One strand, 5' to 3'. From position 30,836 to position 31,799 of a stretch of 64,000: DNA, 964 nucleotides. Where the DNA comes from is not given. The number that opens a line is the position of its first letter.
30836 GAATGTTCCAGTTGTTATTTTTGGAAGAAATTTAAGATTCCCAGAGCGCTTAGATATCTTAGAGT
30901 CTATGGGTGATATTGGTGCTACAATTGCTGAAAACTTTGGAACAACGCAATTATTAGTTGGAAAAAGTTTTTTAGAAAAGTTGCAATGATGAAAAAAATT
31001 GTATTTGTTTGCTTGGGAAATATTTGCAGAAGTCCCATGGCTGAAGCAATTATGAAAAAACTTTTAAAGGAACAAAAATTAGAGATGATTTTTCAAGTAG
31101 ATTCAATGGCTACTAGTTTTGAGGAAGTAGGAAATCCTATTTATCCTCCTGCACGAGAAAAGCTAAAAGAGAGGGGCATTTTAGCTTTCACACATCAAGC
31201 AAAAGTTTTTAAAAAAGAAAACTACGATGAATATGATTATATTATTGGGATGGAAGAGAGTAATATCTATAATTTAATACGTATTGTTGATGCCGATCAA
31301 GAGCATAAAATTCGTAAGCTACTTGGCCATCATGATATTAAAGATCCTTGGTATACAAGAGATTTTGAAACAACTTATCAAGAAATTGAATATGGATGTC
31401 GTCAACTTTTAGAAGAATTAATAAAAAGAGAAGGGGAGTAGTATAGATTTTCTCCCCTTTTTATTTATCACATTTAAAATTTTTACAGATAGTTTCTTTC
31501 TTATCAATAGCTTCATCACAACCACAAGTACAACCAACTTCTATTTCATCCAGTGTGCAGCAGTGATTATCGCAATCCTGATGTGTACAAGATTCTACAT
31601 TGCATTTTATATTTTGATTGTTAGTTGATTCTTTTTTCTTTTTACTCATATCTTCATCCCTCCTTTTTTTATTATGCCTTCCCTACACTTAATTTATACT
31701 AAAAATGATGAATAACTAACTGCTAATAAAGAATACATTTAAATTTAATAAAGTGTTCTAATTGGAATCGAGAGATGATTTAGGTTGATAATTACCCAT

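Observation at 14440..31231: Perfect 8.4-kb tandem duplication carrying xerD, rarA, deoB, an ABC exporter, an LRR protein, GNAT and a hypothetical gene, with a 3-bp microhomology junction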

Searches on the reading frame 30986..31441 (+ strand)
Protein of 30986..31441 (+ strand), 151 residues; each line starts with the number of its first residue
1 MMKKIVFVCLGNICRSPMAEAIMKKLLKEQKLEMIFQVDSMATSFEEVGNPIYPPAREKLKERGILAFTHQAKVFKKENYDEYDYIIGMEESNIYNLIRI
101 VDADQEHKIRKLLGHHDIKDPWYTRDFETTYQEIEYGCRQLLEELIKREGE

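Call 9: search_protein_families(library=pfam, proteins=[window:30986-31441:+])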
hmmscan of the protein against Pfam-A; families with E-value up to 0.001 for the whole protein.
window:30986-31441:+ (151 aa): 1 family
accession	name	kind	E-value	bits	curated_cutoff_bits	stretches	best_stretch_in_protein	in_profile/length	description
PF01451.26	LMWPc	-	1.8e-34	119.5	23.2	1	5-142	1-144/144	Low molecular weight phosphotyrosine protein phosphatase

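Call 20: find_encoding_contigs(protein=window:30986-31441:+, flank=10000, max_places=10)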
Protein window:30986-31441:+ (151 aa): 10 contigs read that carry it; 8 places shown.
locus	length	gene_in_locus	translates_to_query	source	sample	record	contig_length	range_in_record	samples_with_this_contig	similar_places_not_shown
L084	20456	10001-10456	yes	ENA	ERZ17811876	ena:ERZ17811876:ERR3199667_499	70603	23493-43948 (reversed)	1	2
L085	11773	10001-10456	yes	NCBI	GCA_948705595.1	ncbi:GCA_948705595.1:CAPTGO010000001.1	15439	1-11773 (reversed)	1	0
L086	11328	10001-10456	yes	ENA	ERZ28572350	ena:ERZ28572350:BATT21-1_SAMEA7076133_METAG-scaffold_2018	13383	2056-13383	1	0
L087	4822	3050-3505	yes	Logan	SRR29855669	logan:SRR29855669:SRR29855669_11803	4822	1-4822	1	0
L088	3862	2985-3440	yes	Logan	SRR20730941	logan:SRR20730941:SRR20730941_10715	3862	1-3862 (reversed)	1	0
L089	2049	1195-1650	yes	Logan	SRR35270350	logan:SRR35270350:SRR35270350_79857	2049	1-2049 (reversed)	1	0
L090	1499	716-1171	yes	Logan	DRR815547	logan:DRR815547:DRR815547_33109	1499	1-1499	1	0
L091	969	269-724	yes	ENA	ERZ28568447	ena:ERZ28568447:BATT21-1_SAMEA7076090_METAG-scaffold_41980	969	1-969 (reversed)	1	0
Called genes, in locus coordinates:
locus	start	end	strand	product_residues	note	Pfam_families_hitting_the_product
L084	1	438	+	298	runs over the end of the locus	PF02899:Phage_int_SAM_1, PF22823:MrpR_C_cat (faint), PF00589:Phage_integrase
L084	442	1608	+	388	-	PF01676:Metalloenzyme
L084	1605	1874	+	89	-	PF01451:LMWPc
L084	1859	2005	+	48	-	-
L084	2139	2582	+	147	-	PF13527:Acetyltransf_9, PF00583:Acetyltransf_1, PF13673:Acetyltransf_10, PF13508:Acetyltransf_7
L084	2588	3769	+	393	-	-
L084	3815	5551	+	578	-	PF00664:ABC_membrane, PF13304:AAA_21 (faint), PF02463:SMC_N (faint), PF00005:ABC_tran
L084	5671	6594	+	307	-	PF12799:LRR_4 (faint), PF25019:LRR_R13L1-DRL21 (faint), PF13855:LRR_8 (faint)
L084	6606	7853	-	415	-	PF05496:RuvB_N, PF00004:AAA, PF16193:AAA_assoc_2, PF12002:MgsA_C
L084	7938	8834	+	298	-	PF02899:Phage_int_SAM_1, PF22823:MrpR_C_cat (faint), PF00589:Phage_integrase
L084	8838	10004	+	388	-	PF01676:Metalloenzyme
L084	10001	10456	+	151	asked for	PF01451:LMWPc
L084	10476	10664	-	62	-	-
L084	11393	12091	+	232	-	-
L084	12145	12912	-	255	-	-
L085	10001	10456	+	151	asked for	PF01451:LMWPc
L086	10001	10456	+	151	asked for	PF01451:LMWPc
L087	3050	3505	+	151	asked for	PF01451:LMWPc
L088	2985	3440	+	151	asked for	PF01451:LMWPc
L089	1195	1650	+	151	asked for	PF01451:LMWPc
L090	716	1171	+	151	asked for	PF01451:LMWPc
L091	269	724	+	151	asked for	PF01451:LMWPc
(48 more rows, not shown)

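Call 31: search_protein_families(library=ncbifam, proteins=[window:30986-31441:+], max_evalue=0.00001)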
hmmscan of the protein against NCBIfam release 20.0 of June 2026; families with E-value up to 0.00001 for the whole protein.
window:30986-31441:+ (151 aa): 3 families
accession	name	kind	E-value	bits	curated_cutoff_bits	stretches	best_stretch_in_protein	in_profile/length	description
NF007520.0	PRK10126.1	equivalog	3.5e-11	43.7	243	1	1-142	1-139/147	low molecular weight protein-tyrosine-phosphatase Wzb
NF008486.0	PRK11391.1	equivalog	1.2e-08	35.5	247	1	2-135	6-136/148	phosphotyrosine-protein phosphatase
TIGR02691.1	arsC_pI258_fam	equivalog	1.9e-06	28.1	174.3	1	5-90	1-77/129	arsenate reductase (thioredoxin)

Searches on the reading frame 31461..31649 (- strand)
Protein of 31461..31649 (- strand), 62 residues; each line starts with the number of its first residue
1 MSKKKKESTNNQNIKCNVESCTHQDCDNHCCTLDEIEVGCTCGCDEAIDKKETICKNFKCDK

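Call 52: find_encoding_contigs(protein=window:31461-31649:-, flank=3000, max_places=10)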
Protein window:31461-31649:- (62 aa): 24 contigs read that carry it; 10 places shown.
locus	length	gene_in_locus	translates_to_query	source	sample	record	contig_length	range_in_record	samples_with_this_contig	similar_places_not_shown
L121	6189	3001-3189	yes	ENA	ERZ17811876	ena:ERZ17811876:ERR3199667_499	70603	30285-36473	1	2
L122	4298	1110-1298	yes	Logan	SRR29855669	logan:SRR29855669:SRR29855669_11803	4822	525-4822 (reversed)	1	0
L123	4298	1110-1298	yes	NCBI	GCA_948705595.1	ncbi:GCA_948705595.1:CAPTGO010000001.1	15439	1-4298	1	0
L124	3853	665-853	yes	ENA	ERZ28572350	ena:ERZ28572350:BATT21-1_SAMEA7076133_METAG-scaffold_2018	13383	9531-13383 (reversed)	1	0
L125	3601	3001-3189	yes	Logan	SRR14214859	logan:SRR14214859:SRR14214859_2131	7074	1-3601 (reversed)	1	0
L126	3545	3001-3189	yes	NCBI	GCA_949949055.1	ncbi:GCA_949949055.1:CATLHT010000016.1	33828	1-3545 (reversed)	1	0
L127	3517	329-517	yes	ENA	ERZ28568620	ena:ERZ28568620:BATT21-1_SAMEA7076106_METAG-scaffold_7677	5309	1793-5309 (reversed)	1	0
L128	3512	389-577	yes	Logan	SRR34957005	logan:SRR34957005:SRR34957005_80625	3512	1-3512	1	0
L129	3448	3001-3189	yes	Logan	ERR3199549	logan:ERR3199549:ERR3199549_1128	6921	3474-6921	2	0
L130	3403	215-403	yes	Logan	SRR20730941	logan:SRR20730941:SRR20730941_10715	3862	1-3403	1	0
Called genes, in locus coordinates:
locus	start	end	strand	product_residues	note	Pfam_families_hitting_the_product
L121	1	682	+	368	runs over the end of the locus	PF02540:NAD_synthase (weak), PF03054:tRNA_Me_trans, PF20259:tRNA_Me_trans_M, PF20258:tRNA_Me_trans_C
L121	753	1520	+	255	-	-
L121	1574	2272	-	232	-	-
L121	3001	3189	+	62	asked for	-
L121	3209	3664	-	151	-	PF01451:LMWPc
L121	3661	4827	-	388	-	PF01676:Metalloenzyme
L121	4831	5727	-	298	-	PF02899:Phage_int_SAM_1, PF22823:MrpR_C_cat (faint), PF00589:Phage_integrase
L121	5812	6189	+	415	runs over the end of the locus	PF05496:RuvB_N, PF00004:AAA, PF16193:AAA_assoc_2, PF12002:MgsA_C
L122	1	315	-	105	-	?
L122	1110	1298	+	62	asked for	-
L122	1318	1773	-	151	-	PF01451:LMWPc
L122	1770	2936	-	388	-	PF01676:Metalloenzyme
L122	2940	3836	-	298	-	PF02899:Phage_int_SAM_1, PF22823:MrpR_C_cat (faint), PF00589:Phage_integrase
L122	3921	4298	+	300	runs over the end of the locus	?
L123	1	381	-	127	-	?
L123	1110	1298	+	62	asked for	-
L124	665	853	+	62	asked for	-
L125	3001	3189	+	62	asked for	-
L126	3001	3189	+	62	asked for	-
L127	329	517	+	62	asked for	-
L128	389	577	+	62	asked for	-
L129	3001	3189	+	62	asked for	-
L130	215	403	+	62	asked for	-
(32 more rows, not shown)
